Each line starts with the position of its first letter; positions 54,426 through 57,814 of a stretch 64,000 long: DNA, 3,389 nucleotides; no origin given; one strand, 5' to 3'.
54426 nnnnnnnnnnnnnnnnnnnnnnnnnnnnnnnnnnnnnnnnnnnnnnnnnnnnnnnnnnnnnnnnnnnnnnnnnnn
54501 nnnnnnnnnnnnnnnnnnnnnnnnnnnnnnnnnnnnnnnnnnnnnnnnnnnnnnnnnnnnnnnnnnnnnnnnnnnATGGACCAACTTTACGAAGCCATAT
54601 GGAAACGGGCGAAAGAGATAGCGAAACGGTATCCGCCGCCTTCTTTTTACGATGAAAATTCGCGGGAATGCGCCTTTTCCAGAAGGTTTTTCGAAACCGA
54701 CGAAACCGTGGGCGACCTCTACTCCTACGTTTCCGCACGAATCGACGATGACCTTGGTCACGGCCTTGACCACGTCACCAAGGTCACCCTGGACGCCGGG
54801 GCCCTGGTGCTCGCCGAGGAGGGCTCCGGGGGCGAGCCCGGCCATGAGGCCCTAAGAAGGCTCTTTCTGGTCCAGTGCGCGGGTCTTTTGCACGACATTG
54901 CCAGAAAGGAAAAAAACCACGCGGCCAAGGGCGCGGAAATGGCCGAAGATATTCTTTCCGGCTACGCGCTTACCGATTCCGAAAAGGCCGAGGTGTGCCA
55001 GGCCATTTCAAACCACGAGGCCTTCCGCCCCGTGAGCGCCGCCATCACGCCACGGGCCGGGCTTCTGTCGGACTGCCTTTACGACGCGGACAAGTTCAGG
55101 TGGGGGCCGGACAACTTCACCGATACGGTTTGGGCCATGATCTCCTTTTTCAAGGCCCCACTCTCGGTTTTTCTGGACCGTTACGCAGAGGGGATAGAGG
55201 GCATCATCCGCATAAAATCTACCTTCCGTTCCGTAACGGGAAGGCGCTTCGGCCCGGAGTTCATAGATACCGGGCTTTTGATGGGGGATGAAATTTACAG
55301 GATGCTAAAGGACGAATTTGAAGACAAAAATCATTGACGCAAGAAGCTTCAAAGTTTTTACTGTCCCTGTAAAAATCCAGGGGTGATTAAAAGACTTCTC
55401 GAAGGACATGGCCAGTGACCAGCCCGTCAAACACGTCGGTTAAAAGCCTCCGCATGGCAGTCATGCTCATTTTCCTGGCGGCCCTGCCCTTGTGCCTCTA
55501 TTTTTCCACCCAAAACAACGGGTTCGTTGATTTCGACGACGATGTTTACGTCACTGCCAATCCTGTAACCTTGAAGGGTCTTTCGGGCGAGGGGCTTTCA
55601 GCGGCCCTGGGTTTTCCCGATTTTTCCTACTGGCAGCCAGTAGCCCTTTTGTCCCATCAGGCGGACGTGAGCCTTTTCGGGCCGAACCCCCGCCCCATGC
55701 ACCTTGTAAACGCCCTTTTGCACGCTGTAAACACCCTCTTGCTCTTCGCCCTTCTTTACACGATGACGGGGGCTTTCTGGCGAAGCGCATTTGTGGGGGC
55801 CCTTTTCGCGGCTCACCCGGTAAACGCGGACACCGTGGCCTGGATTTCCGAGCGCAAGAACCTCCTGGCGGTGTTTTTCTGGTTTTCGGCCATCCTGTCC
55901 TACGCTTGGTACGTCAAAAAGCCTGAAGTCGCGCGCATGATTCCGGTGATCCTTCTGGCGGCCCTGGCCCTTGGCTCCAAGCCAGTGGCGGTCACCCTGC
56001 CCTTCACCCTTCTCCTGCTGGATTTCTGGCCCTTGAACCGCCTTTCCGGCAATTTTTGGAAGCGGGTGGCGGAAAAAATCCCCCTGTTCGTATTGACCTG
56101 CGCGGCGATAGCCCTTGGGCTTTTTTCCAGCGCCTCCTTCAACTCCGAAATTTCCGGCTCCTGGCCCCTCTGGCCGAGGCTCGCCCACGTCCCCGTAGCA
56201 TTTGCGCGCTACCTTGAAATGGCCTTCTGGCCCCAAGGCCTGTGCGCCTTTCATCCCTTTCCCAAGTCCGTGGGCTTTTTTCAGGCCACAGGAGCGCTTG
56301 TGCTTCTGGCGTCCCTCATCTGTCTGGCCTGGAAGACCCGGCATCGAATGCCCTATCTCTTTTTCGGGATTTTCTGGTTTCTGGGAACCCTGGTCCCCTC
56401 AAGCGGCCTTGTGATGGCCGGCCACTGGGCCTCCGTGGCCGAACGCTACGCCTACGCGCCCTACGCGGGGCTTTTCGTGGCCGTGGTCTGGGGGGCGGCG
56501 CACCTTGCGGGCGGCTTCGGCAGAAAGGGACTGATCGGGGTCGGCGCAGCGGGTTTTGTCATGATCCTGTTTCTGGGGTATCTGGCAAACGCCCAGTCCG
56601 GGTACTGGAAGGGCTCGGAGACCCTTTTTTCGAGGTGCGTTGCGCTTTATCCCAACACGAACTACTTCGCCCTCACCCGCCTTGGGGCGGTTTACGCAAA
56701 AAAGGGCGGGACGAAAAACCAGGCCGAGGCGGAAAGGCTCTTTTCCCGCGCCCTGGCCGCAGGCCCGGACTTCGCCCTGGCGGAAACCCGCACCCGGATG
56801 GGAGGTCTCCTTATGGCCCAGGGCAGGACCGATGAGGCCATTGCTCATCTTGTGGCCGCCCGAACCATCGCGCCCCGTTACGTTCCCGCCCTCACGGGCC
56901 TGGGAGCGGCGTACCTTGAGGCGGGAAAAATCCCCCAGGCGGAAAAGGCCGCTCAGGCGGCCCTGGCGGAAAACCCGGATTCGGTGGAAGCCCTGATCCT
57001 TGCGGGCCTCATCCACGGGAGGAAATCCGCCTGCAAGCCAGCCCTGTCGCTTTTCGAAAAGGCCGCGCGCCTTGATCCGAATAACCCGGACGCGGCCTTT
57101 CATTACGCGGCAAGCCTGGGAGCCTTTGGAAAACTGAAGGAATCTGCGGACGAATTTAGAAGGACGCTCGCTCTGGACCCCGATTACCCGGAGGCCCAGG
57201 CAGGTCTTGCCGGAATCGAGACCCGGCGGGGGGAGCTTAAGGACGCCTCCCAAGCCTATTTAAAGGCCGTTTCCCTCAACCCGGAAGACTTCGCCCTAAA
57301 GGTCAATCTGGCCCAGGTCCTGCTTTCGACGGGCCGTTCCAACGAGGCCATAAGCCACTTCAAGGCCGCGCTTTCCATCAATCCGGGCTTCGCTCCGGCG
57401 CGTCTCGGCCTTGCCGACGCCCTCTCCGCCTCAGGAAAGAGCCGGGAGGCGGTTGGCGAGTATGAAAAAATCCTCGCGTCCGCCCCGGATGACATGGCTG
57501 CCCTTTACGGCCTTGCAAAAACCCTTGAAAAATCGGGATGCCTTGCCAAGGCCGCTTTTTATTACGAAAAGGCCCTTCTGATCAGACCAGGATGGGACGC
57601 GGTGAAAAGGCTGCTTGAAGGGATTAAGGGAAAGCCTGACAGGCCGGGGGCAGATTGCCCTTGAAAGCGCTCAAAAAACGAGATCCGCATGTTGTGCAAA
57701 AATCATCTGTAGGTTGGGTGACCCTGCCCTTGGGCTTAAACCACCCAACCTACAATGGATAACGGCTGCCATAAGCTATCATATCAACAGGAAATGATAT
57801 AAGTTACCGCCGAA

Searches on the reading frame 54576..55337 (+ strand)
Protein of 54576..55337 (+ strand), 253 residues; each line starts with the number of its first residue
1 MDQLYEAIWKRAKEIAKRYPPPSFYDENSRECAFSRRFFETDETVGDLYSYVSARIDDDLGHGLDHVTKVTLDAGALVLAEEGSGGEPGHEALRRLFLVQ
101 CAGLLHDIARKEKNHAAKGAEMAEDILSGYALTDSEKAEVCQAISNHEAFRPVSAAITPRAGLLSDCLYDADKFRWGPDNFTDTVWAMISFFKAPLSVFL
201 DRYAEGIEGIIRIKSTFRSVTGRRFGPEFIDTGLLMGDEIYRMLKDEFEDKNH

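Call 46: search_protein_families(library=pfam, proteins=[window:54576-55337:+], max_evalue=0.001)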
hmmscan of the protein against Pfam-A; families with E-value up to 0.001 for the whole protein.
window:54576-55337:+ (253 aa): 1 family
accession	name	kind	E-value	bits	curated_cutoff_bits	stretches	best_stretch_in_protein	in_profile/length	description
PF01966.28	HD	-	2e-05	25.3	22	1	82-165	20-108/116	HD domain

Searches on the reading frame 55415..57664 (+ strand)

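Call 46: search_protein_families(library=pfam, proteins=[window:55415-57664:+], max_evalue=0.001)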
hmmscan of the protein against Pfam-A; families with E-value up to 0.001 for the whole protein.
window:55415-57664:+ (749 aa): 21 families
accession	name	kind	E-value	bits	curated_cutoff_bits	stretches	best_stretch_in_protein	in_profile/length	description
PF14559.12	TPR_19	-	8.1e-34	116.2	25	5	466-524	1-59/68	Tetratricopeptide repeat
PF07719.23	TPR_2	-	5.3e-33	110.8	27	1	696-726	3-33/34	Tetratricopeptide repeat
PF13431.12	TPR_17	-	4e-29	98.8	24.4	0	614-646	1-33/34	Tetratricopeptide repeat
PF00515.34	TPR_1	-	2.8e-28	97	27.8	2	491-522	2-33/34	Tetratricopeptide repeat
PF13428.12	TPR_14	-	1.8e-27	93.4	23.5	2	492-531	3-42/44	Tetratricopeptide repeat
PF13432.12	TPR_16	-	2.7e-25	88.9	32.7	4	664-721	1-58/65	Tetratricopeptide repeat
PF13414.12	TPR_11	-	5e-22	77.8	26.8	2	602-640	4-42/42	TPR repeat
PF13424.12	TPR_12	-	3.4e-17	62.8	30.1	2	456-518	3-73/77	Tetratricopeptide repeat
PF13181.12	TPR_8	-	5.1e-17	61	25.7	0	630-657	5-32/34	Tetratricopeptide repeat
PF24575.1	TPR_Slam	-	1e-14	55.2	35.2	0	513-611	4-100/104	Surface lipoprotein assembly modifier, N-terminal TPR repeats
PF23914.1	TPR_CcmH_CycH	-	1.7e-14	54.4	42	2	632-721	56-148/158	Cytochrome c-type biogenesis protein H TPR domain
PF13176.12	TPR_7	-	7.7e-10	38.5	27.9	0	630-655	3-28/36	Tetratricopeptide repeat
PF25064.1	ARM_TT21_5th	-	1.3e-08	35.6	27.8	0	666-720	7-61/117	TT21 fifth ARM repeats domain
PF12895.13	ANAPC3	-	4.4e-08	33.7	27.2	1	505-581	4-79/82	Anaphase-promoting complex, cyclosome, subunit 3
PF14561.12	TPR_20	-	6.3e-08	33.3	25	1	613-689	9-87/90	Tetratricopeptide repeat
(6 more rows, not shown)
